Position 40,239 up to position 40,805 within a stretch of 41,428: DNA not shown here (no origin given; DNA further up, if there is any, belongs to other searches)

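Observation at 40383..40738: Second ArsR-like paralog with the same architecture and a different palindrome sharing the TAGTTCT-YR-AGAAC core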

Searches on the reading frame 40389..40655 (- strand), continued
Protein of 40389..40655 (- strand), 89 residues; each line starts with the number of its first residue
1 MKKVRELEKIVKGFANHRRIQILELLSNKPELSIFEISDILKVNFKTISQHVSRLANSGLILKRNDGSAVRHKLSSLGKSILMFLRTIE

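Call 80: fold_search(model_id=the predicted structure, library=pdb)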
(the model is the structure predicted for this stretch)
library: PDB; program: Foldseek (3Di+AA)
matches with E <= 10: 1673; with E <= 0.001: 98
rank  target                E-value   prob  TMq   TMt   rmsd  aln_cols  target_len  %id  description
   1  3cuo_A                1.5e-06  1.00  0.83  0.77   1.8        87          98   23  Crystal structure of the predicted DNA-binding transcriptional regulator from E. coli (released 2008-06-17)
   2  1u2w_C                3.1e-06  1.00  0.88  0.80   1.3        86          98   24  Crystal Structure of the Staphylococcus aureus pI258 CadC (released 2005-07-12)
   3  3f72_B                4.0e-06  1.00  0.87  0.73   1.4        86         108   24  Crystal Structure of the Staphylococcus aureus pI258 CadC Metal Binding Site 2 Mutant (released 2009-04-07)
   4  1u2w_B                4.6e-06  1.00  0.88  0.74   1.3        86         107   24  Crystal Structure of the Staphylococcus aureus pI258 CadC (released 2005-07-12)
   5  3f72_A                1.1e-05  1.00  0.87  0.73   1.3        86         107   24  Crystal Structure of the Staphylococcus aureus pI258 CadC Metal Binding Site 2 Mutant (released 2009-04-07)
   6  4k2e_B                1.2e-05  1.00  0.84  0.81   2.0        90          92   32  HlyU from Vibrio cholerae N16961 (released 2014-04-30)
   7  4ooi_B                1.3e-05  1.00  0.84  0.79   1.8        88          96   32  Reduced HlyU from Vibrio cholerae N16961 (released 2014-12-31)
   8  4k2e_A                1.3e-05  1.00  0.81  0.77   2.0        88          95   32  HlyU from Vibrio cholerae N16961 (released 2014-04-30)
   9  1u2w_A                1.4e-05  1.00  0.83  0.71   1.4        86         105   24  Crystal Structure of the Staphylococcus aureus pI258 CadC (released 2005-07-12)
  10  3f72_C                1.8e-05  1.00  0.80  0.70   1.4        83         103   25  Crystal Structure of the Staphylococcus aureus pI258 CadC Metal Binding Site 2 Mutant (released 2009-04-07)
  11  8qkf_B                1.8e-05  1.00  0.80  0.77   1.8        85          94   21  SmtB protein of Mycobacterium smegmatis (released 2024-09-25)
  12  4ooi_C                1.9e-05  1.00  0.80  0.76   2.2        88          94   33  Reduced HlyU from Vibrio cholerae N16961 (released 2014-12-31)
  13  8qkf_A                2.0e-05  1.00  0.81  0.73   1.8        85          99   21  SmtB protein of Mycobacterium smegmatis (released 2024-09-25)
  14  3jth_A                2.6e-05  1.00  0.77  0.72   2.4        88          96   31  Crystal structure of a transcriptional regulator HlyU from Vibrio vulnificus CMCP6 (released 2010-03-16)
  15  7p6f_AAA              2.6e-05  1.00  0.77  0.67   3.4        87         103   28  1.93 A resolution X-ray crystal structure of the transcriptional regulator SrnR from Streptomyces griseus (released 2022-05-25)
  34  3cuo_D                9.5e-05  1.00  0.77  0.74   2.3        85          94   24  Crystal structure of the predicted DNA-binding transcriptional regulator from E. coli (released 2008-06-17)
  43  3cuo_C                1.8e-04  1.00  0.80  0.76   2.1        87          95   23  Crystal structure of the predicted DNA-binding transcriptional regulator from E. coli (released 2008-06-17)
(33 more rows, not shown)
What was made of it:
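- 40386..40655 (-): Gene for an 89-aa ArsR/SmtB-fold winged-helix regulator (stop codon 40386-40388). It has no Cys and no metal-site motif. Foldseek top hits are 3cuo (an uncharacterised E. coli regulator), CadC, HlyU and SmtB, with CzrA, PagR and NolR further down the list (call 80).
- On ArsR/SmtB family (Pfam HTH_5): Foldseek TM-scores are 0.8-0.89 to CadC, CzrA, HlyU and NolR (call 80).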
